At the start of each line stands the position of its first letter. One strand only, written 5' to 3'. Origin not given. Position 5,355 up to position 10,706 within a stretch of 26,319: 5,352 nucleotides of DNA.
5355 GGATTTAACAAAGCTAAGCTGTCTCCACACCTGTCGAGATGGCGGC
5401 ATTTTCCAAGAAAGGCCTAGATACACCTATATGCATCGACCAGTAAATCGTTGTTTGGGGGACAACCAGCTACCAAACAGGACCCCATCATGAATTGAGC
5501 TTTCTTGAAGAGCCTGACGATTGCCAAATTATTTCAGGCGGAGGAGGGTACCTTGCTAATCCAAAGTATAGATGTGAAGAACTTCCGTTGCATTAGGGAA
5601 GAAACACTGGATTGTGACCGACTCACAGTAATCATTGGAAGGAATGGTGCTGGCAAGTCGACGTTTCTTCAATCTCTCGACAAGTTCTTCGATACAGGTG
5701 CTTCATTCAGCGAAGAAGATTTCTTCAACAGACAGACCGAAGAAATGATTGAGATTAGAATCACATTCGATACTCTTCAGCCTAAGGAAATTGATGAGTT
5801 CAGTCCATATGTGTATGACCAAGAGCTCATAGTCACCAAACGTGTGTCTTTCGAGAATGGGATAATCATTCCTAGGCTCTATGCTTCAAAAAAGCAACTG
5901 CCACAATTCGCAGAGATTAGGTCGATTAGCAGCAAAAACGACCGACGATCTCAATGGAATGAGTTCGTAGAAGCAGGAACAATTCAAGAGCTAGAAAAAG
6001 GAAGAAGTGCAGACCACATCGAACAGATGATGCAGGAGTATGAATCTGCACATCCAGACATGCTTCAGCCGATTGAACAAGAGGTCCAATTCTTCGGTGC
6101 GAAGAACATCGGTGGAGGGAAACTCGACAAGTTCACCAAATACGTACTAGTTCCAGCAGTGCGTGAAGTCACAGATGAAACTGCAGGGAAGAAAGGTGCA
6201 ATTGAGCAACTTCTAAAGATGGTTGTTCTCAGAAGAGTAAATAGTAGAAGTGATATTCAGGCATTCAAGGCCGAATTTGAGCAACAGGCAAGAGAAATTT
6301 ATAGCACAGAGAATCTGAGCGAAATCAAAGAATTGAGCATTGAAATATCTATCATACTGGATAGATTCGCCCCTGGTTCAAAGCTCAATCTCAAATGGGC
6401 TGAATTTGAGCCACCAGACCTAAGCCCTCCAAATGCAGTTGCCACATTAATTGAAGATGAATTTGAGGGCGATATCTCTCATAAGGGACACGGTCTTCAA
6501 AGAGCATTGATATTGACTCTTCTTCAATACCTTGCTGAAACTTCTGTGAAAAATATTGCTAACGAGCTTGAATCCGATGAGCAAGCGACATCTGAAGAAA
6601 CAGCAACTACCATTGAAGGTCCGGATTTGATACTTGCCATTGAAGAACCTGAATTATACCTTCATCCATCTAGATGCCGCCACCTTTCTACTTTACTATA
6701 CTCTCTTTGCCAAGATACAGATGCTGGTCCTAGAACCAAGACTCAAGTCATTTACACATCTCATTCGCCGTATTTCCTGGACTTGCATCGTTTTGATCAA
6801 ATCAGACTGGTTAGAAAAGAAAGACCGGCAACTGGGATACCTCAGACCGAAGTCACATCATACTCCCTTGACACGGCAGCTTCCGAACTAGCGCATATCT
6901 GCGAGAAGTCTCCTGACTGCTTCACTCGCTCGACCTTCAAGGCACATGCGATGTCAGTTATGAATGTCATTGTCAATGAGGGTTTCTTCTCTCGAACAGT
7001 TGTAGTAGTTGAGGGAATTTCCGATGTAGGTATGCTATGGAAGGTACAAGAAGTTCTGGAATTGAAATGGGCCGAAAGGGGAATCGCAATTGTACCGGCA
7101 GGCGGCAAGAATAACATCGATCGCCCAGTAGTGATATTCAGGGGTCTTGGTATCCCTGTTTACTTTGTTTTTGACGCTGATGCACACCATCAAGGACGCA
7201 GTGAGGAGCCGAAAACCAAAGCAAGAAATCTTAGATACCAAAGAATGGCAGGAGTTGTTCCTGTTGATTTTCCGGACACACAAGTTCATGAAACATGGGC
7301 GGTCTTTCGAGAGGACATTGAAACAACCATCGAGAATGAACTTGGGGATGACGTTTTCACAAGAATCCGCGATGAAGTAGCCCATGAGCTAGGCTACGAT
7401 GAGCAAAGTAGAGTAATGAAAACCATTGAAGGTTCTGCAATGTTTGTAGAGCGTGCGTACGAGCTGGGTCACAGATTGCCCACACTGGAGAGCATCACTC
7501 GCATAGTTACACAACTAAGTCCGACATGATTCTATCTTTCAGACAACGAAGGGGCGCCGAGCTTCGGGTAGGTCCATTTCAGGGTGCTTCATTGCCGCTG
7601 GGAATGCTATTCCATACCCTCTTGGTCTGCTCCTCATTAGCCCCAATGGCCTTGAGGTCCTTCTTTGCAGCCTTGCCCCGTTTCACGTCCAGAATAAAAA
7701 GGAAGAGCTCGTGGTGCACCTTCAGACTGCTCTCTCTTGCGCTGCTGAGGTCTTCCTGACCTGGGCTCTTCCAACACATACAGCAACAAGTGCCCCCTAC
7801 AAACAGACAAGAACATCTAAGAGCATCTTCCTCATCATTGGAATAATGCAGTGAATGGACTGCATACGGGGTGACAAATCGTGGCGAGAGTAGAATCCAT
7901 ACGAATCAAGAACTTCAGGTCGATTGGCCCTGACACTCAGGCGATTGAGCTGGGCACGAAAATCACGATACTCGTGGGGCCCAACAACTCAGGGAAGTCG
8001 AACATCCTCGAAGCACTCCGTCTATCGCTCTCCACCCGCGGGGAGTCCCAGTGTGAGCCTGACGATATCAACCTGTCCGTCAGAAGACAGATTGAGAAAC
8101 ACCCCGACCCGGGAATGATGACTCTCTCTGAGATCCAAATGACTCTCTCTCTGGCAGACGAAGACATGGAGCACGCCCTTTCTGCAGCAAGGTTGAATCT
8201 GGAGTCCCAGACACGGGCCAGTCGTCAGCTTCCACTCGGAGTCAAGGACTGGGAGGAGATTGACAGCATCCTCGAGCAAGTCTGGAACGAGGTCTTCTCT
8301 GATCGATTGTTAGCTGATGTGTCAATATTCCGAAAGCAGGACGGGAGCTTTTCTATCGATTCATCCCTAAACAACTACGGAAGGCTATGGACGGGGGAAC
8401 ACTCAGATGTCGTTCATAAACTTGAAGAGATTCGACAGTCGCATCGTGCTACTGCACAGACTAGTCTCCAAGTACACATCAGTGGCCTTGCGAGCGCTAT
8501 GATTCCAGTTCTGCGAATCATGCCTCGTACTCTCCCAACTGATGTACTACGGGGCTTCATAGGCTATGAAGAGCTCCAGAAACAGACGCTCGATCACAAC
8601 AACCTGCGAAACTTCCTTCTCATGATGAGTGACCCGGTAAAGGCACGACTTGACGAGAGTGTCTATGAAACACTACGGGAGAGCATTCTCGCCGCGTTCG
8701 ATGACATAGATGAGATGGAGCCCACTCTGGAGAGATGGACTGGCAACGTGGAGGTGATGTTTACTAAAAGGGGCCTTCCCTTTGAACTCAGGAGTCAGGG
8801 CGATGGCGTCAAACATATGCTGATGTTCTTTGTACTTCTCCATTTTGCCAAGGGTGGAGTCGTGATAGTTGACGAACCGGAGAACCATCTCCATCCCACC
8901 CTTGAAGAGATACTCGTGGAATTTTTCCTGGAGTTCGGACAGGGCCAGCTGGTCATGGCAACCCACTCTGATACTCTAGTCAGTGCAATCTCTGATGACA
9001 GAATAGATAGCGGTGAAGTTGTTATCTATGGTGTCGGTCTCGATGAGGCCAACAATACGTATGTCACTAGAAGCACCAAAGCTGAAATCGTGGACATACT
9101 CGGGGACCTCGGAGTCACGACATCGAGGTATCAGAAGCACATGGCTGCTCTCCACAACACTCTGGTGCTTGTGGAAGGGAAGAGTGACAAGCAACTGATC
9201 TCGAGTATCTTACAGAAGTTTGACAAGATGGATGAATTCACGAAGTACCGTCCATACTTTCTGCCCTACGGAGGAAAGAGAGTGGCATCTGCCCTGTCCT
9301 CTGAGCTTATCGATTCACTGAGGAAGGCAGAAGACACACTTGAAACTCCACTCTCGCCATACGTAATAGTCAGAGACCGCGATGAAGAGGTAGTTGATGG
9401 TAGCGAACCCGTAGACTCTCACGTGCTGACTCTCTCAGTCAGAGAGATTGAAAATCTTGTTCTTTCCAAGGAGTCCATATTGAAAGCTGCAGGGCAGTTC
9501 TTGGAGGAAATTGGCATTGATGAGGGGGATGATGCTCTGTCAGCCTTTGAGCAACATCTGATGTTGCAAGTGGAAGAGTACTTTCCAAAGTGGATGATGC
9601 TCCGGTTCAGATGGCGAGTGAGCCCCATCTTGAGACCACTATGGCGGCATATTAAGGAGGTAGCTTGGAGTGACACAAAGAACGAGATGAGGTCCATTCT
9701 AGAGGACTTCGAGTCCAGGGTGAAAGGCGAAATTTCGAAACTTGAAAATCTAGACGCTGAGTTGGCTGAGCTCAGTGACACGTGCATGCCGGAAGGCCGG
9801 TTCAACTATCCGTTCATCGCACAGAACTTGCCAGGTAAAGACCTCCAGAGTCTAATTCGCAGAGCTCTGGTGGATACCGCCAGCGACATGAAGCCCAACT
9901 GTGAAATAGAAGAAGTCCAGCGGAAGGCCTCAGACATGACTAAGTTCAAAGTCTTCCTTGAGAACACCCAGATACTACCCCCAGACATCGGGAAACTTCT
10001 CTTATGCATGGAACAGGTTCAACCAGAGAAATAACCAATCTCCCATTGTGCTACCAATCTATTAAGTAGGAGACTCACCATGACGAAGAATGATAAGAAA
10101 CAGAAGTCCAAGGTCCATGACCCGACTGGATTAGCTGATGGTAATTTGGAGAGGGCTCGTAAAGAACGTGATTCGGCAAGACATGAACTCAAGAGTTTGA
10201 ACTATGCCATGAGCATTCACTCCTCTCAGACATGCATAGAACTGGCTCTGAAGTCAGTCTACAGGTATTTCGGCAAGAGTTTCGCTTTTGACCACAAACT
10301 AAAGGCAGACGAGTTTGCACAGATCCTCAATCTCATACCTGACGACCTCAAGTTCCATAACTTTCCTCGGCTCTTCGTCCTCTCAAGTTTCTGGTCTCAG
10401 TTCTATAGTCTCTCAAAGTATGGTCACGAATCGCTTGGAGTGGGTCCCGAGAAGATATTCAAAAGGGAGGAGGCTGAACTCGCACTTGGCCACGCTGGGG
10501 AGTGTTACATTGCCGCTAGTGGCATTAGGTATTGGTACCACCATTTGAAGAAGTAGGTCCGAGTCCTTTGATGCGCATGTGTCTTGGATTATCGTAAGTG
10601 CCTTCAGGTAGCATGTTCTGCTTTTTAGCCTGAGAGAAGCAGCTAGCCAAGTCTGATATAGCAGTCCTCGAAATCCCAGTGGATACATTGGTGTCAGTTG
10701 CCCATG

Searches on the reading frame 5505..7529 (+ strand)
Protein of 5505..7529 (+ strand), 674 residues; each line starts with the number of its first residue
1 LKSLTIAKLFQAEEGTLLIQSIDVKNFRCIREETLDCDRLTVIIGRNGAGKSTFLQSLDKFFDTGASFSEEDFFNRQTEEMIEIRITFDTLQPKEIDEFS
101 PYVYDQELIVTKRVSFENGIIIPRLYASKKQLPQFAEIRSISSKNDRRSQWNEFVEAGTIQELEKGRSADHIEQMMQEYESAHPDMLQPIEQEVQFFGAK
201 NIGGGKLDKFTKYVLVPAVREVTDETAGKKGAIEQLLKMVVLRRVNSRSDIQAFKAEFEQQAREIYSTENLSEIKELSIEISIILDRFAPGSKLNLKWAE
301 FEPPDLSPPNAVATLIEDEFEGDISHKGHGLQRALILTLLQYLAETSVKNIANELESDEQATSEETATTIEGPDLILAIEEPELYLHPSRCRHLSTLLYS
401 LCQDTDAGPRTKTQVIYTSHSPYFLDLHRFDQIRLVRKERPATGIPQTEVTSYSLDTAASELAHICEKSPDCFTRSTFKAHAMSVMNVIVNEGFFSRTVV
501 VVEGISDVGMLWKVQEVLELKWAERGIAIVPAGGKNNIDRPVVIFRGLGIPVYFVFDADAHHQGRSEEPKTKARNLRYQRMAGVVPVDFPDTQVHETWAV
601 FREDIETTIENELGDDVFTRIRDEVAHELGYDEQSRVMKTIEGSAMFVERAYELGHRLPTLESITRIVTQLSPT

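Call 11: search_protein_families(library=pfam, proteins=[window:5505-7529:+], max_evalue=0.01)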
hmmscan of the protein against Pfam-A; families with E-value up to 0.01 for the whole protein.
window:5505-7529:+ (674 aa): 10 families
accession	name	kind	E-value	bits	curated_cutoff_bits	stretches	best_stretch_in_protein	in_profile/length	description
PF13175.12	AAA_15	-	5.1e-42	145.3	32.1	1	19-424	3-373/374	AAA ATPase domain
PF13304.12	AAA_21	-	6.1e-24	86.1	27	2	40-172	1-131/304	AAA domain, putative AbiEii toxin, Type IV TA system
PF20469.4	OLD-like_TOPRIM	-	1.3e-14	54.9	23.2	1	494-559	1-67/67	Overcoming lysogenization defect protein-like, TOPRIM domain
PF11398.14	DUF2813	-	7.3e-08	32.6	21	1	18-95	2-87/372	Protein of unknown function (DUF2813)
PF13476.12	AAA_23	-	1.7e-07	32.6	27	1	21-261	1-196/201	AAA domain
PF02463.25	SMC_N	-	4.9e-05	23.3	40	1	19-58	2-44/220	RecF/RecN/SMC N terminal domain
PF00005.33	ABC_tran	-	0.00013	23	25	1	34-63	7-36/137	ABC transporter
PF13555.12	AAA_29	-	0.0006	19.9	27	1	20-56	2-40/61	P-loop containing region of AAA domain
PF11536.14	DUF3226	-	0.004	17.4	27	1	499-579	3-87/208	Protein of unknown function (DUF3226)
PF13514.12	AAA_27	-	0.0049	16.9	22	0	21-62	5-50/206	AAA domain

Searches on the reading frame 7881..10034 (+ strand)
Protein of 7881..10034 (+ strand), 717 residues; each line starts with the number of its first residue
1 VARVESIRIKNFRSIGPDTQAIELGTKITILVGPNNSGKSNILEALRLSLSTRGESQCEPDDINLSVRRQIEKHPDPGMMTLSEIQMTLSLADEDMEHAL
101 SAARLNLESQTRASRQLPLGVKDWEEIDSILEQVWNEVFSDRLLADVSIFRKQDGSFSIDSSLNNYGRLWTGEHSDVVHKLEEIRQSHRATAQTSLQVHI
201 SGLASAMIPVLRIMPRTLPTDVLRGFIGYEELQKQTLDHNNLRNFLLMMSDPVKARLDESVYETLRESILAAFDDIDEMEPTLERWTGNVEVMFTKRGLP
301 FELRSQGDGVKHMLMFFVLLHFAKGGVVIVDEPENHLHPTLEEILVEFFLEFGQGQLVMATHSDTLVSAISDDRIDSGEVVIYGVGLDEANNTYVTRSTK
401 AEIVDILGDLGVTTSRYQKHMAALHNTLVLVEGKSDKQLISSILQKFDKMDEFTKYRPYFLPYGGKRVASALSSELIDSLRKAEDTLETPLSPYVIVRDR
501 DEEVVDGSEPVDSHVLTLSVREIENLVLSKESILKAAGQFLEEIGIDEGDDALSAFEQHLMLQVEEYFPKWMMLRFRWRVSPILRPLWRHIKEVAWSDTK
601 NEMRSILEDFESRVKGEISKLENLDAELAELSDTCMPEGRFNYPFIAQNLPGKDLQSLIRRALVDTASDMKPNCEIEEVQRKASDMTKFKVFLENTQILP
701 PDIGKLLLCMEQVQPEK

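Call 11: search_protein_families(library=pfam, proteins=[window:7881-10034:+], max_evalue=0.01)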
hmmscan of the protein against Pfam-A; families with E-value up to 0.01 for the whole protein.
window:7881-10034:+ (717 aa): 10 families
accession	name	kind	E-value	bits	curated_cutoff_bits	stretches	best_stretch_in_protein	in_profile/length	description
PF13304.12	AAA_21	-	1.2e-27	98.2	27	1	28-368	1-304/304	AAA domain, putative AbiEii toxin, Type IV TA system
PF13175.12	AAA_15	-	7.4e-21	75.6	32.1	2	4-54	3-51/374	AAA ATPase domain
PF13476.12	AAA_23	-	2.9e-12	48.1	27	1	6-72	1-64/201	AAA domain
PF02463.25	SMC_N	-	1e-11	45.1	40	1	4-107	2-101/220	RecF/RecN/SMC N terminal domain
PF11398.14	DUF2813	-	1.3e-05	25.2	21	0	327-371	286-329/372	Protein of unknown function (DUF2813)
PF11536.14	DUF3226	-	0.0012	19.1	27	1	428-535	3-101/208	Protein of unknown function (DUF3226)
PF00005.33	ABC_tran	-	0.003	18.6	25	0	27-142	12-100/137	ABC transporter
PF14491.11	DUF4435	-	0.0067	16.6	27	0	429-585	5-143/238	Protein of unknown function (DUF4435)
PF13555.12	AAA_29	-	0.0085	16.3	27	0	20-48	15-44/61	P-loop containing region of AAA domain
PF20469.4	OLD-like_TOPRIM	-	0.0097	16.9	23.2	0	427-466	5-43/67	Overcoming lysogenization defect protein-like, TOPRIM domain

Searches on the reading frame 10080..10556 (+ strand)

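Call 11: search_protein_families(library=pfam, proteins=[window:10080-10556:+], max_evalue=0.01)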
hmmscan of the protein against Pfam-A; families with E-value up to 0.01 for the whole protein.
window:10080-10556:+ (158 aa): 1 family
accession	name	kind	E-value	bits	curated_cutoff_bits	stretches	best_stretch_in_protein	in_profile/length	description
PF05168.19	HEPN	-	8.1e-10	39.3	22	1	23-141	5-109/117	HEPN domain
